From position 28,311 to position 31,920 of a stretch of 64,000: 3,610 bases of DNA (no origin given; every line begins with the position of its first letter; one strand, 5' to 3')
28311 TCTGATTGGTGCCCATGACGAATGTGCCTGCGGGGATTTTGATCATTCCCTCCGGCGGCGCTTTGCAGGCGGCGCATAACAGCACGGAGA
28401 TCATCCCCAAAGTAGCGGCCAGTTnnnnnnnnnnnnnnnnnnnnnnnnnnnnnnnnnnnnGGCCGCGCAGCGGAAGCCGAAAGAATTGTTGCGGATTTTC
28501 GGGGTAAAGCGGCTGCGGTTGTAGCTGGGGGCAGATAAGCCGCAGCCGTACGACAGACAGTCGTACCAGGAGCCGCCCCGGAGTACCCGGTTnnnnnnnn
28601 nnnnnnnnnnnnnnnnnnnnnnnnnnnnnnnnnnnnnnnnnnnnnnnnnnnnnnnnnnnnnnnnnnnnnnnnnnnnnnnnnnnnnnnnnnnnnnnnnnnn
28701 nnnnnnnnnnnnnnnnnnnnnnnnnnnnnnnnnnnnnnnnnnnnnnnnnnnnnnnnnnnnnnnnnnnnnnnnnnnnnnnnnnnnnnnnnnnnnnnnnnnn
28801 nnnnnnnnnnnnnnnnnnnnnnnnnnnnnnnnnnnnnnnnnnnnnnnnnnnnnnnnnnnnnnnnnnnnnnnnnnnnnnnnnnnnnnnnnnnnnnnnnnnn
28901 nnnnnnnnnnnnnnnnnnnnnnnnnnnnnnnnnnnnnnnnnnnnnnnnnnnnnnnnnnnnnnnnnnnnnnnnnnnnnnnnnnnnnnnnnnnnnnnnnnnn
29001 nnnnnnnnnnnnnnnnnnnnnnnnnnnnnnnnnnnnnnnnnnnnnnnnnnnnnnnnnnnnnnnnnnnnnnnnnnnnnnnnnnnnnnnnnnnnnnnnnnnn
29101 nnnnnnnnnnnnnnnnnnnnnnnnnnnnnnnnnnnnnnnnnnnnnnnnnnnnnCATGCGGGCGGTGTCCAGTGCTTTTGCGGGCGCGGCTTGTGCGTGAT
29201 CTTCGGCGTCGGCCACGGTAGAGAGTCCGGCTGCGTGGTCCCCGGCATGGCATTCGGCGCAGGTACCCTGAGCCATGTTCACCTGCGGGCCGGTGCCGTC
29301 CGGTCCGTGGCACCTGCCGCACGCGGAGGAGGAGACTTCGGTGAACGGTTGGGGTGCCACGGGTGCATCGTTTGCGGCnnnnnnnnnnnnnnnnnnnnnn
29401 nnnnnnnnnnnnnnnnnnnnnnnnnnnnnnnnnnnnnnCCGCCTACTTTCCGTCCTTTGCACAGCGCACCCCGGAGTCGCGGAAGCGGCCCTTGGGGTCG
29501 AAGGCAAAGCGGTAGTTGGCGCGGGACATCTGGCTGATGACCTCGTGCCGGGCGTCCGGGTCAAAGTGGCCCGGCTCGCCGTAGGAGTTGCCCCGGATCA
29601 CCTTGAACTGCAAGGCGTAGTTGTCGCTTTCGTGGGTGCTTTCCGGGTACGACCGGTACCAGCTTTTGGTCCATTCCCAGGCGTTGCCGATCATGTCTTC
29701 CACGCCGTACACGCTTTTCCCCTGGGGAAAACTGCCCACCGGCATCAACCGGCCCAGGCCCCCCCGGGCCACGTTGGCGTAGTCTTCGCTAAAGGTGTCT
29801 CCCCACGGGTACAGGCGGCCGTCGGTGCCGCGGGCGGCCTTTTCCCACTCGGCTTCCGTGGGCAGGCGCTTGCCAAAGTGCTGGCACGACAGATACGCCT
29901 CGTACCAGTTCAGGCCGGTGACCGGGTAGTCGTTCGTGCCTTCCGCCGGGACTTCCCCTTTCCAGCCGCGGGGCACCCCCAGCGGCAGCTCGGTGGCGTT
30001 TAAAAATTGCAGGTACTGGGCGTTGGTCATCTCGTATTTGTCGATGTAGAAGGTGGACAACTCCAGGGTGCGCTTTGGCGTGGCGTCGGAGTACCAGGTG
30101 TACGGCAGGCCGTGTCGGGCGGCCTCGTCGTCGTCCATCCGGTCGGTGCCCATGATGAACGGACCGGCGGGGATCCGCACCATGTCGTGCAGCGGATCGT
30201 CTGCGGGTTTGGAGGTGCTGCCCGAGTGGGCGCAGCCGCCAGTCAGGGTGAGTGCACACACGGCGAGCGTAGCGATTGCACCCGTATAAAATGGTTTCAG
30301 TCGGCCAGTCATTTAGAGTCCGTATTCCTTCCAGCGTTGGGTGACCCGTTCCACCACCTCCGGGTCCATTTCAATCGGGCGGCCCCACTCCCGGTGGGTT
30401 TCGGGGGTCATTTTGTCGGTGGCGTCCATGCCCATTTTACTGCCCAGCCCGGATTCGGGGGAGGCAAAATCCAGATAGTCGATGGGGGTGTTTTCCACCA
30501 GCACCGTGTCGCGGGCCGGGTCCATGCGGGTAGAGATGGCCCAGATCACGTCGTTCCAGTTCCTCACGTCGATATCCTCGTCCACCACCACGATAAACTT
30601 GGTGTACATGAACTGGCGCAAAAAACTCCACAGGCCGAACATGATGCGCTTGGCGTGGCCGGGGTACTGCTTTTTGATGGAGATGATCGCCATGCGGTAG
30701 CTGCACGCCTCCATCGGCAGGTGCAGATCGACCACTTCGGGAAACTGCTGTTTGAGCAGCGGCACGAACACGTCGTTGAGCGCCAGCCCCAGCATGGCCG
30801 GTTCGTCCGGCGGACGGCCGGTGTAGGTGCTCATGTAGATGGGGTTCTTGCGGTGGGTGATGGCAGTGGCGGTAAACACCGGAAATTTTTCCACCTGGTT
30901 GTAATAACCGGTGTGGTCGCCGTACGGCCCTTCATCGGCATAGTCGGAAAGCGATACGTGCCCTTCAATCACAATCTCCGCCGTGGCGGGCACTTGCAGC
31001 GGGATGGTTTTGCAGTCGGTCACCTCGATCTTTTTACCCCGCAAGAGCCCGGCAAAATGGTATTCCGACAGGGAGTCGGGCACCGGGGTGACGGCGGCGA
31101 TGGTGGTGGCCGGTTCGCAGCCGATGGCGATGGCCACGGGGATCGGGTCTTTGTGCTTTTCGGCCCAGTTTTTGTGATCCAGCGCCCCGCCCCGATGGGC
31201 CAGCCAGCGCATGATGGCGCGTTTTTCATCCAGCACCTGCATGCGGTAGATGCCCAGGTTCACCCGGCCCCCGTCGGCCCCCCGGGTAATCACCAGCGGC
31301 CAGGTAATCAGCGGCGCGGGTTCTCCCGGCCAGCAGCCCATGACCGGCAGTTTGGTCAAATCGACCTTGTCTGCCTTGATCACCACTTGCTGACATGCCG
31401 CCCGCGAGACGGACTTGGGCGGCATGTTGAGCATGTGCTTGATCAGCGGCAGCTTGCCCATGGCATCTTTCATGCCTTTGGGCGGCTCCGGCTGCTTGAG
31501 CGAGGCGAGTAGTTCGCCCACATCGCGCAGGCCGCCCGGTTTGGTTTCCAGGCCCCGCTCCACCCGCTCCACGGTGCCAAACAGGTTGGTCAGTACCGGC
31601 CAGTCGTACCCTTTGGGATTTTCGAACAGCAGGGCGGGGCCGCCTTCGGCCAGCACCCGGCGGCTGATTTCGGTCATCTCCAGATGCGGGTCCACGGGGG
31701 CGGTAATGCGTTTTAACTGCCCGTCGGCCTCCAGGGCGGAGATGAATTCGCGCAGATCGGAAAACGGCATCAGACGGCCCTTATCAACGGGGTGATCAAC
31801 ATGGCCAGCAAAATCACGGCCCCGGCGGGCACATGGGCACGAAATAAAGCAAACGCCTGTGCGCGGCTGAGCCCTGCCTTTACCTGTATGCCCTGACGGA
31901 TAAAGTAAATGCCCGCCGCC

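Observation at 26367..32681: Six-gene operon: ubiA-ubiD-three FGE/SUMF1-domain lipoprotein paralogs (one dihaem c-type cytochrome fusion)-UbiH-like monooxygenase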

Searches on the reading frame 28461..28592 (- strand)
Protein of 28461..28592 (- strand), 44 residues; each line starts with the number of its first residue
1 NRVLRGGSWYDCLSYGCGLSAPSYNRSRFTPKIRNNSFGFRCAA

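Call 24: find_related_loci(query=A2, collection=metagenome_contigs, flank=10000)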
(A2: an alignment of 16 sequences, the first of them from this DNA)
Query A2 (44 aa) in metagenome_contigs; peptide patterns used: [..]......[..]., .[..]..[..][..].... (x = any residue, [..] = any of these).
505 stretches matched a pattern; 273 encode a relative of the query (tblastn E <= 1e-3); the best 80 are kept; 80 distinct loci.
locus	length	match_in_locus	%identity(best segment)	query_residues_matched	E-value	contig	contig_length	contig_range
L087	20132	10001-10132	95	1-44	4e-26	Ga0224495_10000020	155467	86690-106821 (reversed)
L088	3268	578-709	95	1-44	7e-26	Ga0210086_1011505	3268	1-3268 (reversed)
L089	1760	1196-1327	95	1-44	7e-26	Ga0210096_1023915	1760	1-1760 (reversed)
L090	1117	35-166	100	1-44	4e-26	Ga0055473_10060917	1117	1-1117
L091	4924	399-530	95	1-44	1e-25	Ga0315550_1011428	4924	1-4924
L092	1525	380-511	93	1-44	3e-25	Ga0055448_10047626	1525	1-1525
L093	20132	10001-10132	93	1-44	5e-25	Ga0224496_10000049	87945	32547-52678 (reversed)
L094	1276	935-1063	91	1-43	3e-25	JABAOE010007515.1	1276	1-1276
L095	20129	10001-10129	93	1-43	1e-24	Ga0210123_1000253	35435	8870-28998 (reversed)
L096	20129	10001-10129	91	1-43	2e-24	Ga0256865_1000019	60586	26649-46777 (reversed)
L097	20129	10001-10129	91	1-43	2e-24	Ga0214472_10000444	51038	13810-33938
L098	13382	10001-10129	88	1-43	1e-24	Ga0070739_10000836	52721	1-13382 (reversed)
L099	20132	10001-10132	82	1-44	1e-23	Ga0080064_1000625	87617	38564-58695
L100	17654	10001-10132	82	1-44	1e-23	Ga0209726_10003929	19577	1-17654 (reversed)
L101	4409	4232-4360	84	1-43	1e-23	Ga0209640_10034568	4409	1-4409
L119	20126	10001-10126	81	2-43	6e-23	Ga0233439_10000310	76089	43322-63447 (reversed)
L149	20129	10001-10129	81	1-43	2e-22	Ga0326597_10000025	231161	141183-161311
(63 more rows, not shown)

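Call 52: find_homologous_proteins(query=L119:9119-10141:+, max_evalue=1e-40)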
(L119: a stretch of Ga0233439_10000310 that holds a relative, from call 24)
Query L119:9119-10141:+ (340 aa): 3003 proteins with E <= 1e-40 among 8000 candidates; the best 120 are listed.
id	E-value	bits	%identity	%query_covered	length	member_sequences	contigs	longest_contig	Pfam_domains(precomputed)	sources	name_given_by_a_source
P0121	7.4e-238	807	99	100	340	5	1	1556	PF03781.23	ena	-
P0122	2.2e-197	673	81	100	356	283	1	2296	PF03781.23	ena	-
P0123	2.9e-197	673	83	100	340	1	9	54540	PF03781.23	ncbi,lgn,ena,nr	ncbi:MAG: formylglycine-generating enzyme family protein [Nitrospinae bacterium]|nr:formylglycine-ge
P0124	7.1e-195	665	81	100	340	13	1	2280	PF03781.23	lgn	-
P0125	7.6e-194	662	81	100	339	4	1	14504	PF03781.23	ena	-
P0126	1.6e-193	661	81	100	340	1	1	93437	PF03781.23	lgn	-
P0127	7.9e-193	658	80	100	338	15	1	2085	PF03781.23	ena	-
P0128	1.5e-188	644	79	100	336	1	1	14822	PF03781.23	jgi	jgi:formylglycine-generating enzyme required for sulfatase activity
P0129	9.0e-188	642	78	100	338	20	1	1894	PF03781.23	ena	-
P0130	1.9e-187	641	79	100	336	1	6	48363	PF03781.23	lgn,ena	-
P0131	7.5e-187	639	80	100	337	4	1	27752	PF03781.23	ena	-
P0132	1.9e-186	637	79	100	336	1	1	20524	PF03781.23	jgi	jgi:formylglycine-generating enzyme required for sulfatase activity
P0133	2.3e-186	637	80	100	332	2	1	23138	PF03781.23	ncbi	-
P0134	4.4e-186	636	80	100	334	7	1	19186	PF03781.23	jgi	jgi:formylglycine-generating enzyme required for sulfatase activity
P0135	5.7e-186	636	79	100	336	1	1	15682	PF03781.23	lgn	-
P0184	2.8e-159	548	67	99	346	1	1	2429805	PF03781.23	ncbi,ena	-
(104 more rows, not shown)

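Call 61: search_protein_families(library=pfam, proteins=[L149:4933-6975:+], max_evalue=1)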
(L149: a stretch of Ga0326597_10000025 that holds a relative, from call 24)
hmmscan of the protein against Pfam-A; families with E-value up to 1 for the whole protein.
L149:4933-6975:+ (680 aa): 6 families
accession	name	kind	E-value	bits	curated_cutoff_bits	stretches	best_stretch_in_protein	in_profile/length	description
PF13191.12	AAA_16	-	7.6e-05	23.7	32.6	1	210-300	4-99/167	AAA ATPase domain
PF13401.12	AAA_22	-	8.6e-05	23.3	27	1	229-335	4-109/130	AAA domain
PF13476.12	AAA_23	-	0.0043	18.2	27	1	218-249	13-38/201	AAA domain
PF10473.14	CENP-F_leu_zip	-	0.034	14.6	34.5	1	55-115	23-79/140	Leucine-rich repeats of kinetochore protein Cenp-F/LEK1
PF13555.12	AAA_29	-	0.19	11.9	27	1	228-250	20-42/61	P-loop containing region of AAA domain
PF02463.25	SMC_N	-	0.22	11.3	40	1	227-249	21-43/220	RecF/RecN/SMC N terminal domain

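Call 68: find_encoding_contigs(protein=P0184, flank=8000, max_places=1)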
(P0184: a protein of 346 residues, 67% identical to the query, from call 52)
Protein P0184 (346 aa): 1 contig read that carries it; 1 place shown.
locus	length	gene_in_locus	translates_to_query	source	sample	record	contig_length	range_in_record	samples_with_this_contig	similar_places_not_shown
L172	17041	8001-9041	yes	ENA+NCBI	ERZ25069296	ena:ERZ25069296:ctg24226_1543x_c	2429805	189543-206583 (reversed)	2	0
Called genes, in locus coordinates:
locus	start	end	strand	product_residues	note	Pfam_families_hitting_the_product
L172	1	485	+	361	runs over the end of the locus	PF00266:Aminotran_5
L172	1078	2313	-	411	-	-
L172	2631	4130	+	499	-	PF00361:Proton_antipo_M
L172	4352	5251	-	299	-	PF05099:TerB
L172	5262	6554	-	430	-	PF01839:FG-GAP (faint), PF13517:FG-GAP_3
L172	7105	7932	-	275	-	PF21948:LplA-B_cat, PF03099:BPL_LplA_LipB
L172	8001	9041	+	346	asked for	PF03781:FGE-sulfatase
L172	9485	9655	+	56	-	-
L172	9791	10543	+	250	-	-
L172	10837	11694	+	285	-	PF03797:Autotransporter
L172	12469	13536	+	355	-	PF00154:RecA_N, PF06745:ATPase (faint), PF08423:Rad51 (faint), PF27531:MT3502_N (weak), PF21096:RecA_C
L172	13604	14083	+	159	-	PF21982:RecX_HTH1, PF21933:MCM5_C (faint), PF02631:RecX_HTH2, PF21981:RecX_HTH3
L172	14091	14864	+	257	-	PF06750:A24_N_bact, PF01478:Peptidase_A24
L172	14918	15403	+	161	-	-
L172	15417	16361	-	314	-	PF00248:Aldo_ket_red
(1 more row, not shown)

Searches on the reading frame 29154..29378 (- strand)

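Call 61: search_protein_families(library=pfam, proteins=[window:29154-29378:-], max_evalue=1)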
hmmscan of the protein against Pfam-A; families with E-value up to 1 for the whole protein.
seq(75 aa): 7 families
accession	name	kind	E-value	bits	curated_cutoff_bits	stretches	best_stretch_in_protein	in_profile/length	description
PF13442.11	Cytochrome_CBB3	-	0.00053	20.7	27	2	14-34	8-28/68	Cytochrome C oxidase, cbb3-type, subunit III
PF14537.11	Cytochrom_c3_2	-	0.0019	19.1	25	1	17-55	6-44/79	Cytochrome c3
PF14522.11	Cytochrome_C7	-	0.0032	17.7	24.8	1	17-50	13-54/67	Cytochrome c7 and related cytochrome c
PF22113.1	Mtrc-MtrF_II-IV_dom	-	0.0067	16.4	30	1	15-53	4-44/176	Outer membrane cytochrome MtrC/MtrF-like, domains II/IV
PF09699.15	Paired_CXXCH_1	-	0.099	12.8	20.6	1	15-47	4-39/41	Doubled CXXCH motif (Paired_CXXCH_1)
PF07635.16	PSCyt1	-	0.26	12.3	22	0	40-52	1-14/59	Planctomycete cytochrome C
PF00034.26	Cytochrom_C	-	0.85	11.4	21.3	0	18-64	10-42/90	Cytochrome c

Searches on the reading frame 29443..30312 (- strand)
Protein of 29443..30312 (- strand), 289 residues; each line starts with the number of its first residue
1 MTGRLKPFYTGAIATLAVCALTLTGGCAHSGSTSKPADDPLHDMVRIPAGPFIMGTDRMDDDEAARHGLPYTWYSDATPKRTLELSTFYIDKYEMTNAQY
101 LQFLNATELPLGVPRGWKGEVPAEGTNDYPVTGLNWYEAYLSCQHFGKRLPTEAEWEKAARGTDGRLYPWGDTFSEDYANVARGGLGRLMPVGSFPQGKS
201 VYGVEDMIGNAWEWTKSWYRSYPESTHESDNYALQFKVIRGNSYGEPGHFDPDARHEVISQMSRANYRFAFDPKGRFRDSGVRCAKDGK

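Call 4: search_protein_families(library=pfam, proteins=[window:29443-30312:-], max_evalue=0.01)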
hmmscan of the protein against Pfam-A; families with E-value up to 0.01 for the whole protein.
window:29443-30312:- (289 aa): 1 family
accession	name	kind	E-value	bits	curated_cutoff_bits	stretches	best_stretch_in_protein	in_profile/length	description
PF03781.23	FGE-sulfatase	-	8.6e-46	157.1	23.3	1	42-286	3-255/255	Sulfatase-modifying factor enzyme 1-like domain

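Call 5: search_protein_families(library=ncbifam, proteins=[window:29443-30312:-], max_evalue=0.01)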
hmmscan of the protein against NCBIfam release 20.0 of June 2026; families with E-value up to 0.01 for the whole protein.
window:29443-30312:- (289 aa): 8 families
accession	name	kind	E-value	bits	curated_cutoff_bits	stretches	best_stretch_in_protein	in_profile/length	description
TIGR03440.2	egtB_TIGR03440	equivalog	4.5e-25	88.6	360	1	126-285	271-413/413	ergothioneine biosynthesis protein EgtB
NF041186.1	SenA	equivalog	3.8e-20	72.6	420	1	127-284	269-380/382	selenoneine synthase SenA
TIGR03525.2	GldK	equivalog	4e-18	65.9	350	2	36-106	29-87/408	T9SS ring complex lipoprotein PorK/GldK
NF051459.1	pyoverdine_PvdO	equivalog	8.1e-11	41.5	500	1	14-264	7-268/280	dihydropyoverdine dehydrogenase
TIGR04344.1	ovoA_Nterm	equivalog_domain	1.5e-07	30.7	400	1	128-225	295-390/444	5-histidylcysteine sulfoxide synthase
TIGR02171.1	Fb_sc_TIGR02171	subfamily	4.4e-07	28.3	544.35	1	147-245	158-249/912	TIGR02171 family lipoprotein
TIGR03524.1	GldJ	equivalog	6e-07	28.5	458.2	0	43-105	60-111/559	gliding motility lipoprotein GldJ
TIGR03530.1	GldJ_short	equivalog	0.0013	17.8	382.9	0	80-105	91-116/396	gliding motility lipoprotein GldJ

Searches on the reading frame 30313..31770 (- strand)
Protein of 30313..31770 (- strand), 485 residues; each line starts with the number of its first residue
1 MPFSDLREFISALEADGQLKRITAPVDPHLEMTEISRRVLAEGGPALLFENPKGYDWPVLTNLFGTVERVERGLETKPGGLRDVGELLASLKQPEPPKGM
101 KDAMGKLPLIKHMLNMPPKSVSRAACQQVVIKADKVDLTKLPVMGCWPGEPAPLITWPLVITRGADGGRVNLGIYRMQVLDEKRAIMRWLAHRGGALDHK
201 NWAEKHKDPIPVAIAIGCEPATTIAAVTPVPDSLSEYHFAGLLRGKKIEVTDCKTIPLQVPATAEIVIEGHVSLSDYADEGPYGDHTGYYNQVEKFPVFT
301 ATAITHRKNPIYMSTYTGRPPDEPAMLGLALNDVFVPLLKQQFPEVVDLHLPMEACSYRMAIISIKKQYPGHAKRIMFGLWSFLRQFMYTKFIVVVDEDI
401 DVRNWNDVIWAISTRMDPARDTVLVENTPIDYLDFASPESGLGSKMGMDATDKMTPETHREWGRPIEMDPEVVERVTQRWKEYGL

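Call 4: search_protein_families(library=pfam, proteins=[window:30313-31770:-], max_evalue=0.01)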
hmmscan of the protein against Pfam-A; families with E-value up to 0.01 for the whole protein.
window:30313-31770:- (485 aa): 3 families
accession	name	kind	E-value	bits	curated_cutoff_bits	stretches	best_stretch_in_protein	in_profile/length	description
PF01977.22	UbiD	-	8.5e-83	277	23.3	1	121-320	3-206/206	3-octaprenyl-4-hydroxybenzoate carboxy-lyase Rift-related domain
PF20696.2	UbiD_C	-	1.9e-49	167.3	24.2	1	326-450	2-127/127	3-octaprenyl-4-hydroxybenzoate carboxy-lyase C-terminal domain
PF20695.2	UbiD_N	-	1.2e-28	99.4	24.3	1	10-87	1-77/78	3-octaprenyl-4-hydroxybenzoate carboxy-lyase N-terminal domain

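Call 5: search_protein_families(library=ncbifam, proteins=[window:30313-31770:-], max_evalue=0.01)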
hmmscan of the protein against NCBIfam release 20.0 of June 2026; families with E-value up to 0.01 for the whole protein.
window:30313-31770:- (485 aa): 8 families
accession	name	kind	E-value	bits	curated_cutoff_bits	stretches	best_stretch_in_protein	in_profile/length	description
NF008175.0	PRK10922.1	equivalog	7.4e-232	770.2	788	1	1-483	4-488/497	4-hydroxy-3-polyprenylbenzoate decarboxylase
TIGR00148.1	TIGR00148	subfamily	1.3e-168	561.2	244.85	1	6-453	1-438/438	UbiD family decarboxylase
TIGR03701.1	mena_SCO4490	equivalog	2e-145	484.9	495.9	1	8-445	1-433/433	menaquinone biosynthesis decarboxylase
NF041204.1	VdcC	exception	1.1e-87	294.5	650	1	4-473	2-458/467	non-oxidative hydroxyarylic acid decarboxylases subunit C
TIGR02724.1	phenyl_P_beta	equivalog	2.7e-61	207.4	468.95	1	5-485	2-471/472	phenylphosphate carboxylase subunit beta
NF041219.1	BagN_FevL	exception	6.8e-51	173.3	1000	1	3-419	17-435/502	bagremycin/ferroverdin biosynthesis UbiD family decarboxylase BagN/FevL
TIGR02723.1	phenyl_P_alpha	equivalog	2.6e-41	141.7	564.6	1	124-429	113-417/485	phenylphosphate carboxylase subunit alpha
NF004511.1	PRK05852.1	equivalog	0.0071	15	650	0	7-50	62-105/505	FadD7 family fatty acid--CoA ligase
